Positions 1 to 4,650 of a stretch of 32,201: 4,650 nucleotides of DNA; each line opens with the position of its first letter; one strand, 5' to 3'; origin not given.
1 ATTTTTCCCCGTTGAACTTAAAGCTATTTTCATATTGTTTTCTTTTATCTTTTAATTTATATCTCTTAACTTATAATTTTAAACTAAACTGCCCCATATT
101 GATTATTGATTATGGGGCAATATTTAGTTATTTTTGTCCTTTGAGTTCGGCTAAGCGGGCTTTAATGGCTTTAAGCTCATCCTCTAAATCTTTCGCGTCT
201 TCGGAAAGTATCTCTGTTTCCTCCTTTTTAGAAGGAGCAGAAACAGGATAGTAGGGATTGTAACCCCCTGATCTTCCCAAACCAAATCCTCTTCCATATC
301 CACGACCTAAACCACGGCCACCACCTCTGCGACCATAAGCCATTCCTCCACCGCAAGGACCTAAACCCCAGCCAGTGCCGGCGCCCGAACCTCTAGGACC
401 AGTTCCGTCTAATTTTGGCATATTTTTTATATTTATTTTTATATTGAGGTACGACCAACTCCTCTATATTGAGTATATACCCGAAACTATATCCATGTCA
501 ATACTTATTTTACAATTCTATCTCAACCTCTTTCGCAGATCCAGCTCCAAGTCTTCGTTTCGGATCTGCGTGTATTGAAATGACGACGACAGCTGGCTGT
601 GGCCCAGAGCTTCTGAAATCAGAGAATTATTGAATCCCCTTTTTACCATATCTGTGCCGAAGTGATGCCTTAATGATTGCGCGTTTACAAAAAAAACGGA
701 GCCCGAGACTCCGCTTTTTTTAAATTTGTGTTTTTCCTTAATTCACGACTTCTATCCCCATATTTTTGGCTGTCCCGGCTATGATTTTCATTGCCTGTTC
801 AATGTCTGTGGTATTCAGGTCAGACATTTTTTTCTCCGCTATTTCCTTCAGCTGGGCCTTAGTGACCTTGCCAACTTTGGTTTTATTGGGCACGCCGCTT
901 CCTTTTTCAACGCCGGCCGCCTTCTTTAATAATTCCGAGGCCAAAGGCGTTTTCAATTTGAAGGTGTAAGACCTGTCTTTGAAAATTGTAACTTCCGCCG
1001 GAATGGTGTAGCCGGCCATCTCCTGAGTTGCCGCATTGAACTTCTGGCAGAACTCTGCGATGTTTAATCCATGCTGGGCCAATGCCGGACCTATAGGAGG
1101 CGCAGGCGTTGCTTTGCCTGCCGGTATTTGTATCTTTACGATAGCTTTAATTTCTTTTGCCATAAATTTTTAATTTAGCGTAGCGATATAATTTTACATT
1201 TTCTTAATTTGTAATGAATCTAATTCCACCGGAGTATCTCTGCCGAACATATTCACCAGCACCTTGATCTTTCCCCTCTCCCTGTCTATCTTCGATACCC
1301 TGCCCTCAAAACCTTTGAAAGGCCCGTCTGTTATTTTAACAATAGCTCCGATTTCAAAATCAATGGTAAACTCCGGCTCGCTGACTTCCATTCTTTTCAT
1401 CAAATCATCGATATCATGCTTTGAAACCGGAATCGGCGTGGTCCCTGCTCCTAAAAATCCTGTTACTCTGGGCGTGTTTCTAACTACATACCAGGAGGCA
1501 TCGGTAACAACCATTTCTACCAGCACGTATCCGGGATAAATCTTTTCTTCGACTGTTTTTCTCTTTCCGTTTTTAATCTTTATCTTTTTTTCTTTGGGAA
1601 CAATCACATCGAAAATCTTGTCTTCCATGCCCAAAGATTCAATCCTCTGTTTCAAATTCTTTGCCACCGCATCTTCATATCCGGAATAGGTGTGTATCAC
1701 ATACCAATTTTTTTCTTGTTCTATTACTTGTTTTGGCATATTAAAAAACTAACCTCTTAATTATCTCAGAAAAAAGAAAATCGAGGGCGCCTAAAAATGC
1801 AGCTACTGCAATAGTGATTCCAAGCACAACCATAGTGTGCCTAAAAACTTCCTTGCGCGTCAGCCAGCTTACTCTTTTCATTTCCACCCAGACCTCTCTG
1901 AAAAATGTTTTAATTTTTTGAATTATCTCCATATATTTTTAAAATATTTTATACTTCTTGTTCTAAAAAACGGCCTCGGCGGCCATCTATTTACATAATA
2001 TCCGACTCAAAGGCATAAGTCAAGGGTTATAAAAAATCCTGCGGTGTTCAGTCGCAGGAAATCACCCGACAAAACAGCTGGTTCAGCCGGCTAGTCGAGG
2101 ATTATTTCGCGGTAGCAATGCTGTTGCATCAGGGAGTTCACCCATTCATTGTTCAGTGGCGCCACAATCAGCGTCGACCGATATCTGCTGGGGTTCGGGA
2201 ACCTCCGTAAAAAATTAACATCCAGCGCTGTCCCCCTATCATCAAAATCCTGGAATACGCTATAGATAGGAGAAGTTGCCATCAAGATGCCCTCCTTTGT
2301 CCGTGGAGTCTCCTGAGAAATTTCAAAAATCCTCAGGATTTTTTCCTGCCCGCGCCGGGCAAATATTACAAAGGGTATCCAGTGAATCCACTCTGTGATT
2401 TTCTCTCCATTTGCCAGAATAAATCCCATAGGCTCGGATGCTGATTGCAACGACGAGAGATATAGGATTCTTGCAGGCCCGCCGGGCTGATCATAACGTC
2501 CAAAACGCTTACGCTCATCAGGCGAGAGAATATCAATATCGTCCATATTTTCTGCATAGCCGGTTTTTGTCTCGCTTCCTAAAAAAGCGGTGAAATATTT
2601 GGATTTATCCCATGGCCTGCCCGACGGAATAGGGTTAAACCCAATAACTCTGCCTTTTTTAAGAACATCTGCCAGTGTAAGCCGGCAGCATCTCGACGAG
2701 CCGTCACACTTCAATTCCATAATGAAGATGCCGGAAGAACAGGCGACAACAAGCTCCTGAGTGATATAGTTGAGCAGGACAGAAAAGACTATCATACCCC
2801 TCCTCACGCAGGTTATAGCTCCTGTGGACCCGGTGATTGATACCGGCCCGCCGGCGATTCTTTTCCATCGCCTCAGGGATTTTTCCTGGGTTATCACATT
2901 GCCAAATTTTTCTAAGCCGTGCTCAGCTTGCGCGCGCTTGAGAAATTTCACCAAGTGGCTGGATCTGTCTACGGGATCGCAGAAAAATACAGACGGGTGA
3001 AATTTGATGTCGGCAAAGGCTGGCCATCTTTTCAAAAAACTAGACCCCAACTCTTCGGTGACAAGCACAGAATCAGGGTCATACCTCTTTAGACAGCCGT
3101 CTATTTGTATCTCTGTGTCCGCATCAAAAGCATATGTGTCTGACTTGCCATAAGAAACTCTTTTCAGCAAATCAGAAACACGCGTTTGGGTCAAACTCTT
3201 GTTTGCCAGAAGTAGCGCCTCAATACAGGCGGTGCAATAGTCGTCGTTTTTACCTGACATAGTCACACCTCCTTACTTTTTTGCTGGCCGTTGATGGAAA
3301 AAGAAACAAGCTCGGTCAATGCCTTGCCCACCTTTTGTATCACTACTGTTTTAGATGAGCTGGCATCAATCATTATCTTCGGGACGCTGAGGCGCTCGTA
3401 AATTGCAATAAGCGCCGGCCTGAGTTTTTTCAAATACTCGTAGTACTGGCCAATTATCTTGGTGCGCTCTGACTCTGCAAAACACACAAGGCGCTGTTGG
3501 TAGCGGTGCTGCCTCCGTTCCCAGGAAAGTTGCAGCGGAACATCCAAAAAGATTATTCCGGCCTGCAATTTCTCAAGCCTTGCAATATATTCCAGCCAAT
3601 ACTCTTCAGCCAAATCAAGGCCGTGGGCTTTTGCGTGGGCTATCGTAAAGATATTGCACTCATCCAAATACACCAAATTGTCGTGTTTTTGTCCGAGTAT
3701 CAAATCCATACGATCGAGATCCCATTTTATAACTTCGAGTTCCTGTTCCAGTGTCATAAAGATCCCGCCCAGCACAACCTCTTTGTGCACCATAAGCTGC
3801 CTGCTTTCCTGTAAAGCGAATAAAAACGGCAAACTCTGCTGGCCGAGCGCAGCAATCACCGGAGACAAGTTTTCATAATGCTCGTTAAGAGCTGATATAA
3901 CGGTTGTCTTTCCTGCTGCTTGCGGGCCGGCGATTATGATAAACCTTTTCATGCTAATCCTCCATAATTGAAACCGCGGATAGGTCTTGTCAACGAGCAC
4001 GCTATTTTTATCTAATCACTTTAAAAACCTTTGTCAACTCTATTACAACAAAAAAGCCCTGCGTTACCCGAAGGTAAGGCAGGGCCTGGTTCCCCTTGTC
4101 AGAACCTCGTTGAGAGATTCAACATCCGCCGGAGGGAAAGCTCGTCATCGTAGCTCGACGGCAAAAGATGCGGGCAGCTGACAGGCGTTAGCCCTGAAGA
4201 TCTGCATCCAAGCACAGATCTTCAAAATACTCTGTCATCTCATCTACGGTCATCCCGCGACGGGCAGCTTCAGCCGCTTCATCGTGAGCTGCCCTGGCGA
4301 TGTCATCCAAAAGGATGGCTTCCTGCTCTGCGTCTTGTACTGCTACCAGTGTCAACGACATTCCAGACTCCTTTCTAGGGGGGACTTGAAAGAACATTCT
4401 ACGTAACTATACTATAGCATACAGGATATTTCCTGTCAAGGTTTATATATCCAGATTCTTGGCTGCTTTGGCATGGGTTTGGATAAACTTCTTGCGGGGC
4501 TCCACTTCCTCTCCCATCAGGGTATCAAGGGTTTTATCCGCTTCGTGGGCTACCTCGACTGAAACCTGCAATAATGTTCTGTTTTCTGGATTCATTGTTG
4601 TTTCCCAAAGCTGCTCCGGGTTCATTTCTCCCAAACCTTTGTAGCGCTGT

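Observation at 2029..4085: Self-contained two-gene operon: P-loop nucleoside/nucleotide-kinase-like protein coupled to a divergent IMPase-fold protein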

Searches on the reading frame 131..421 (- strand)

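Call 88: search_protein_families(library=pfam, proteins=[window:131-421:-], max_evalue=0.001)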
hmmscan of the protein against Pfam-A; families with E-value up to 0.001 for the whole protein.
window:131-421:- (97 aa): 1 family
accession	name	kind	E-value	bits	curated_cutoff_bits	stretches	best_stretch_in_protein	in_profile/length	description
PF17253.7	DUF5320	-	3e-22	80.1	27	1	1-93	1-99/99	Family of unknown function (DUF5320)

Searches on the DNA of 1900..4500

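Call 67: search_rna_families(source=window, start=1900, end=4500, threshold=evalue, max_evalue=1)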
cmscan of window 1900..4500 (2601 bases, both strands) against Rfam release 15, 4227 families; matches with E-value up to 1: 0.
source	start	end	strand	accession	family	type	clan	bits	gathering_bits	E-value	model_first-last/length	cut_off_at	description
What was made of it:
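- Tried and rejected: An Rfam scan of 1900-4500 found nothing (call 67).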

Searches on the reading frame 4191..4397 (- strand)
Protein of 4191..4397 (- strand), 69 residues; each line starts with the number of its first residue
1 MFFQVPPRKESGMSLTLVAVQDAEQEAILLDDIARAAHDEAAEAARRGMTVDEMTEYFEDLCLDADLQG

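Call 6: search_protein_families(library=pfam, proteins=[window:4191-4397:-], max_evalue=1)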
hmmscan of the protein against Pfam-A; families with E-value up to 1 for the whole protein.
window:4191-4397:- (69 aa): 2 families
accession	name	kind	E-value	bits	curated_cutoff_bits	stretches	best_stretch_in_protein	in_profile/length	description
PF00557.29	Peptidase_M24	-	0.047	13.9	23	1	15-61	95-140/208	Metallopeptidase family M24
PF18234.7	VioE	-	0.12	13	25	1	3-66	45-108/182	Violacein biosynthetic enzyme VioE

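Call 7: search_protein_families(library=ncbifam, proteins=[window:4191-4397:-], max_evalue=1)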
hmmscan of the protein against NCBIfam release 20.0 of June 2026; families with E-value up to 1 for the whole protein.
window:4191-4397:- (69 aa): 0 families

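Call 8: search_protein_families(library=padloc, proteins=[window:4191-4397:-], max_evalue=1)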
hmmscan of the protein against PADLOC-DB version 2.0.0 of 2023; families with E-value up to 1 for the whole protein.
window:4191-4397:- (69 aa): 0 families
